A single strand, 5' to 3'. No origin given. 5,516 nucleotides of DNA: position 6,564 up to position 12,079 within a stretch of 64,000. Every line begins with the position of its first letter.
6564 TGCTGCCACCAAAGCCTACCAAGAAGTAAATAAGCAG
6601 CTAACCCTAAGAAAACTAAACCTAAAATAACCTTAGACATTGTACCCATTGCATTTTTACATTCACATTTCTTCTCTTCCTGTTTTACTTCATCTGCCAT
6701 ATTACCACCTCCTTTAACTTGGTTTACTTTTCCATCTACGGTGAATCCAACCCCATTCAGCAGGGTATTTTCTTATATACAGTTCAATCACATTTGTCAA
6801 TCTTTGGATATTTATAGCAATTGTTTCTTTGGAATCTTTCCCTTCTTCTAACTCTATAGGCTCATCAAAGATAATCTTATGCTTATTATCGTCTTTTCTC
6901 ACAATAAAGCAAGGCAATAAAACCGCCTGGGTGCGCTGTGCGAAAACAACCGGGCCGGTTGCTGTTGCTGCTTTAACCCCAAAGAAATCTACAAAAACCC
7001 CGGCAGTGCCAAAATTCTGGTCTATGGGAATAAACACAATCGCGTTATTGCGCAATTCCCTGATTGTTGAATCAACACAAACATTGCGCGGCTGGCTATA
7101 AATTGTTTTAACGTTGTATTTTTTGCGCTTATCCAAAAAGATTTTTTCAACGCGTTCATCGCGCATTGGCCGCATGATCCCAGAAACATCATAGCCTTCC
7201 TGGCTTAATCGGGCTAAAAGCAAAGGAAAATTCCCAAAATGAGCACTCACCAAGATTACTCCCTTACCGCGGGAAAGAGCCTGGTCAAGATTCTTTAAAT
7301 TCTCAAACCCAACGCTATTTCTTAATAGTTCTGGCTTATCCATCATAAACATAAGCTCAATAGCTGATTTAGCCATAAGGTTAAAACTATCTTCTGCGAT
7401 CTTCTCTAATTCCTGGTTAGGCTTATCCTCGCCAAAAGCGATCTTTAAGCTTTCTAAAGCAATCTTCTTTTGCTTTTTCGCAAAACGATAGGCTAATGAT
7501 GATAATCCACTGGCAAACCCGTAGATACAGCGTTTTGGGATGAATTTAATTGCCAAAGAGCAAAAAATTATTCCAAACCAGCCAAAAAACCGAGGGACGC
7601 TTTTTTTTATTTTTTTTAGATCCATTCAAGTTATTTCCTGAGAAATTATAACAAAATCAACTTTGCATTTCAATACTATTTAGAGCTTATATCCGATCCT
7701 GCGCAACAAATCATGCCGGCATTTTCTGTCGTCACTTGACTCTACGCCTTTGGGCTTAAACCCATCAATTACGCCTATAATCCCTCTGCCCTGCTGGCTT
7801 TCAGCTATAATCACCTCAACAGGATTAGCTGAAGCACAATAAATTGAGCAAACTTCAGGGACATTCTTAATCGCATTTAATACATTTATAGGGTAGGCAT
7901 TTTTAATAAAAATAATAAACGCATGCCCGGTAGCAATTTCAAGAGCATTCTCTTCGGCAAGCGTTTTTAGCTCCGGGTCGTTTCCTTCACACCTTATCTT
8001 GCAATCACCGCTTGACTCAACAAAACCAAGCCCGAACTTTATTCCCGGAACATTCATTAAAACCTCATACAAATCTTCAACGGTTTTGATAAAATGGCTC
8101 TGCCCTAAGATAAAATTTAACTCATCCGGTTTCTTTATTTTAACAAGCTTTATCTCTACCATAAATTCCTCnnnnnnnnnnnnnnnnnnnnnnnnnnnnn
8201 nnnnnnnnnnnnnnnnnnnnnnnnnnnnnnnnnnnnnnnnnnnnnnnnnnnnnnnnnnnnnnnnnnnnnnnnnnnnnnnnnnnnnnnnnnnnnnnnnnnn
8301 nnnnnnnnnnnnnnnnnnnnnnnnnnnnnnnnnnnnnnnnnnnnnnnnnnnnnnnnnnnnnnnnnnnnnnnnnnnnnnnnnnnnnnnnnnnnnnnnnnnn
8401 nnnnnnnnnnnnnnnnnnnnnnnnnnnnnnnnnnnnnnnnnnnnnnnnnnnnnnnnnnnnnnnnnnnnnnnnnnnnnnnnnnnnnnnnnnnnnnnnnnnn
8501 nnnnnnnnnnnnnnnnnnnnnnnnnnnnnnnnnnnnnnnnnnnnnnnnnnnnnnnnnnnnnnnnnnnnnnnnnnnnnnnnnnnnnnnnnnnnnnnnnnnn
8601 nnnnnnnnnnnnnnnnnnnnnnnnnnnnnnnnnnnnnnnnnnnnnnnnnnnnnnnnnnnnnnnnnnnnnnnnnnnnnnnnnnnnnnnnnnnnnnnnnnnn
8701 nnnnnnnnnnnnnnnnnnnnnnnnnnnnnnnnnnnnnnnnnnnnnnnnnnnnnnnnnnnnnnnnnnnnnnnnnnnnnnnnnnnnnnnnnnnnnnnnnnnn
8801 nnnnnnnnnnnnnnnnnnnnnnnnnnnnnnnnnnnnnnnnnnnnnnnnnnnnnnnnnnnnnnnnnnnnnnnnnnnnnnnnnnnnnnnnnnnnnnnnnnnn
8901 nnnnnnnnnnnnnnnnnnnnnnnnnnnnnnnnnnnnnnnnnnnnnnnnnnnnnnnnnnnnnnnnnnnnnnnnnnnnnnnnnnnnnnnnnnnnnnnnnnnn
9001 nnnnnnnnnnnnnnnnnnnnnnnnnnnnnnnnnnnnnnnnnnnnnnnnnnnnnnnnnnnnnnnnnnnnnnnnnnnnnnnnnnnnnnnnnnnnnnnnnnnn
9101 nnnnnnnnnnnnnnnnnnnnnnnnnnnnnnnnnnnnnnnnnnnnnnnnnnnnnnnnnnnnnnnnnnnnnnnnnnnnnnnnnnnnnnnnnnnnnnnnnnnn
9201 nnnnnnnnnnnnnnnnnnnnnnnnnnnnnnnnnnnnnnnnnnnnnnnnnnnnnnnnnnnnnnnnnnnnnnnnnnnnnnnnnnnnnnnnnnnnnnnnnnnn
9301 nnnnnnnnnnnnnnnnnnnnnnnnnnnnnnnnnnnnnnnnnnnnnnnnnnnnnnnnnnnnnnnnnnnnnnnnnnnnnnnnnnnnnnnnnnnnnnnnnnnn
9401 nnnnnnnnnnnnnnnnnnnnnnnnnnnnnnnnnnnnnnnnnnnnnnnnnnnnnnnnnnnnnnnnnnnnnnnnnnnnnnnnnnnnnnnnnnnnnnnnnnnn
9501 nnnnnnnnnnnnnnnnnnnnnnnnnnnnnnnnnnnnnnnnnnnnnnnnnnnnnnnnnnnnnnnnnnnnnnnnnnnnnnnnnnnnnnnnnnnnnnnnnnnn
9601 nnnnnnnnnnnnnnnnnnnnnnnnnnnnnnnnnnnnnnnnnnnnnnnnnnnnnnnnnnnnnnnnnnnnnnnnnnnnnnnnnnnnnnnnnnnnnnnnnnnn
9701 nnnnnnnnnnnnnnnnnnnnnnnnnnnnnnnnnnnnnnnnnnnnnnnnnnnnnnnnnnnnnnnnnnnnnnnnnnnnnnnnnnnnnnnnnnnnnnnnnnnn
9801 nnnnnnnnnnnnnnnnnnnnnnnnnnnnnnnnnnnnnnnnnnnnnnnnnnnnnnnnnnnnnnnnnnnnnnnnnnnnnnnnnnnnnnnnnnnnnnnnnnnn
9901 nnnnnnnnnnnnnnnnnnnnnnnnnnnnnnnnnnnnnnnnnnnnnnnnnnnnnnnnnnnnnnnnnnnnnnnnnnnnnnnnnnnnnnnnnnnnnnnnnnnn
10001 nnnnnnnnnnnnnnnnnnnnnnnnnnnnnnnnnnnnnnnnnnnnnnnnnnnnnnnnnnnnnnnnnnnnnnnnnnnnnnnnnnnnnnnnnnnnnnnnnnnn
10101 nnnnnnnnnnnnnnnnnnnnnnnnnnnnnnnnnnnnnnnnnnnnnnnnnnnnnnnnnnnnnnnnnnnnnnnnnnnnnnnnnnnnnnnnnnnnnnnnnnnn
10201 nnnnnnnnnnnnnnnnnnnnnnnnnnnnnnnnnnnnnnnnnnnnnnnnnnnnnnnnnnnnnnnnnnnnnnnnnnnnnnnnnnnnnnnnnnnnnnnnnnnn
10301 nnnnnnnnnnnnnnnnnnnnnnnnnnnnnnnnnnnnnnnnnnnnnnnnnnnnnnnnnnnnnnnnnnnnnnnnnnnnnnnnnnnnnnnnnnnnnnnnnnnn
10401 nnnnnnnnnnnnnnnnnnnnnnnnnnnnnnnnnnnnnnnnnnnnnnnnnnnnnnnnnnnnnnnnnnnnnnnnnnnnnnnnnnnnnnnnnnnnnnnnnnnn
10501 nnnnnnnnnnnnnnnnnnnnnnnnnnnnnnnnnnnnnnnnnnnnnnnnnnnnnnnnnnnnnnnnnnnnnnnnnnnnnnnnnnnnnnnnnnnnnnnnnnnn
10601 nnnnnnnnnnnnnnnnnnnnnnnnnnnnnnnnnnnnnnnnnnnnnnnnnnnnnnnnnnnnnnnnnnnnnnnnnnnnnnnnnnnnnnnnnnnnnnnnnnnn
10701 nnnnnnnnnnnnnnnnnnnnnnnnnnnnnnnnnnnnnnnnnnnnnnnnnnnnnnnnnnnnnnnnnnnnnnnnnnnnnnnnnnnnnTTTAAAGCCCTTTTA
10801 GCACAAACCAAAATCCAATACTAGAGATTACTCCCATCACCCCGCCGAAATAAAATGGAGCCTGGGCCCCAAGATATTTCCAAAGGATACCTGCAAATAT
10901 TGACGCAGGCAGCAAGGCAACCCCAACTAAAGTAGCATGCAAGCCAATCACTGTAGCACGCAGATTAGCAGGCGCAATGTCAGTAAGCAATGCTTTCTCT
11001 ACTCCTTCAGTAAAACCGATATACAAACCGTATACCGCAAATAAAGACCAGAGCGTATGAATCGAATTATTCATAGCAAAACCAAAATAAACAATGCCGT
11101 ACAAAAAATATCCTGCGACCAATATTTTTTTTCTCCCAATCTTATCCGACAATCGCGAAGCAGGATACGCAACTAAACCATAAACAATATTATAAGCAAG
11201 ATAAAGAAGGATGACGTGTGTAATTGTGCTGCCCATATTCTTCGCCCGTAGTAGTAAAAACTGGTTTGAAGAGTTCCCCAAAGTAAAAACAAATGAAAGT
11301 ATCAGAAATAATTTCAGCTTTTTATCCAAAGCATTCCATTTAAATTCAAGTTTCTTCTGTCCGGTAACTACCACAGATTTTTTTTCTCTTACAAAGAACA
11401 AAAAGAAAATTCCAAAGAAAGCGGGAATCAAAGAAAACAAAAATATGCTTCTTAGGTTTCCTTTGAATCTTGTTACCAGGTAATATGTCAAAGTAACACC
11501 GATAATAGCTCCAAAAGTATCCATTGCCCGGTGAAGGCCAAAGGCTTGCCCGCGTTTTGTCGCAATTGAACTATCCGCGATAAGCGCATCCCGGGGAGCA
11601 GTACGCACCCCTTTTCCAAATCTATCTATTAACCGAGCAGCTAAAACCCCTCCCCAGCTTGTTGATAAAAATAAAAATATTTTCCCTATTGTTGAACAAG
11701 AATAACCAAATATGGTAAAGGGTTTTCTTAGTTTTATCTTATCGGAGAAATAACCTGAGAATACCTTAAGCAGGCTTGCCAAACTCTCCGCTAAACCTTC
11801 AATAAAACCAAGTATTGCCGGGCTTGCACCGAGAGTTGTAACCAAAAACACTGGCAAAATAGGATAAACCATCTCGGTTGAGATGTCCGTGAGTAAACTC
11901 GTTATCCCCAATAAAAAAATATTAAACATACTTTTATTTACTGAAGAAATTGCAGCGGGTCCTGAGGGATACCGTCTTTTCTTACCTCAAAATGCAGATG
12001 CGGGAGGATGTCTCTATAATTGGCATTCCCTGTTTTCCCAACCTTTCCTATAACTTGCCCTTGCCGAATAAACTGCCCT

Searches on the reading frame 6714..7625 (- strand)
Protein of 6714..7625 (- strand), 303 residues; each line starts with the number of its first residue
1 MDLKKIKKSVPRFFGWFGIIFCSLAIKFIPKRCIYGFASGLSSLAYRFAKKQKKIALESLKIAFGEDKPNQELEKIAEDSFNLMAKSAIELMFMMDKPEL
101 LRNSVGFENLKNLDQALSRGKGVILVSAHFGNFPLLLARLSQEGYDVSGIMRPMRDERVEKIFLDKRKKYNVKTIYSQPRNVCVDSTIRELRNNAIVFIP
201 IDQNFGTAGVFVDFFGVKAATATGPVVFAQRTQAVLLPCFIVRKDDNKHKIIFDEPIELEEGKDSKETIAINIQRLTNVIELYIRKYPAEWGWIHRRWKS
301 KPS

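Call 66: search_protein_families(library=pfam, proteins=[window:6714-7625:-], max_evalue=0.0001)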
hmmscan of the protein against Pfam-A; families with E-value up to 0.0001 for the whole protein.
window:6714-7625:- (303 aa): 1 family
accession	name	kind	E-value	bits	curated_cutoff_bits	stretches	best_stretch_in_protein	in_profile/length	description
PF03279.18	Lip_A_acyltrans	-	9.6e-50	169.9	22.3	1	6-299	6-294/295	Bacterial lipid A biosynthesis acyltransferase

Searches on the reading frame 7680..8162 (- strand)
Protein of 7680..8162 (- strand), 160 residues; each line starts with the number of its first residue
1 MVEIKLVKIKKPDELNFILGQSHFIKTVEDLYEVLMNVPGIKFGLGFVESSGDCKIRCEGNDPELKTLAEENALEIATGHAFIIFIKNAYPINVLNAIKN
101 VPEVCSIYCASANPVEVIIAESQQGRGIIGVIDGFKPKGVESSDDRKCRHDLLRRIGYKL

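Call 66: search_protein_families(library=pfam, proteins=[window:7680-8162:-], max_evalue=0.0001)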
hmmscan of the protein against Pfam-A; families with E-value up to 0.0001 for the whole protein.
window:7680-8162:- (160 aa): 1 family
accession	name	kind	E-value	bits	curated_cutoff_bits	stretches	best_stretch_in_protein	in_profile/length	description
PF04008.19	Adenosine_kin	-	2.2e-72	242.3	25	1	7-159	1-154/154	Adenosine specific kinase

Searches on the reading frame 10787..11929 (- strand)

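Call 66: search_protein_families(library=pfam, proteins=[window:10787-11929:-], max_evalue=0.0001)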
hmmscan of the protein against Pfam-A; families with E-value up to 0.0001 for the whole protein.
window:10787-11929:- (380 aa): 2 families
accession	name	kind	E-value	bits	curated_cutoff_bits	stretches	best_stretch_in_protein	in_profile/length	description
PF07690.21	MFS_1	-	4.8e-44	151.1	33.4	2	8-221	2-220/347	Major Facilitator Superfamily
PF00083.30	Sugar_tr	-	3.7e-14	52.9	22.3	1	56-182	64-193/452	Sugar (and other) transporter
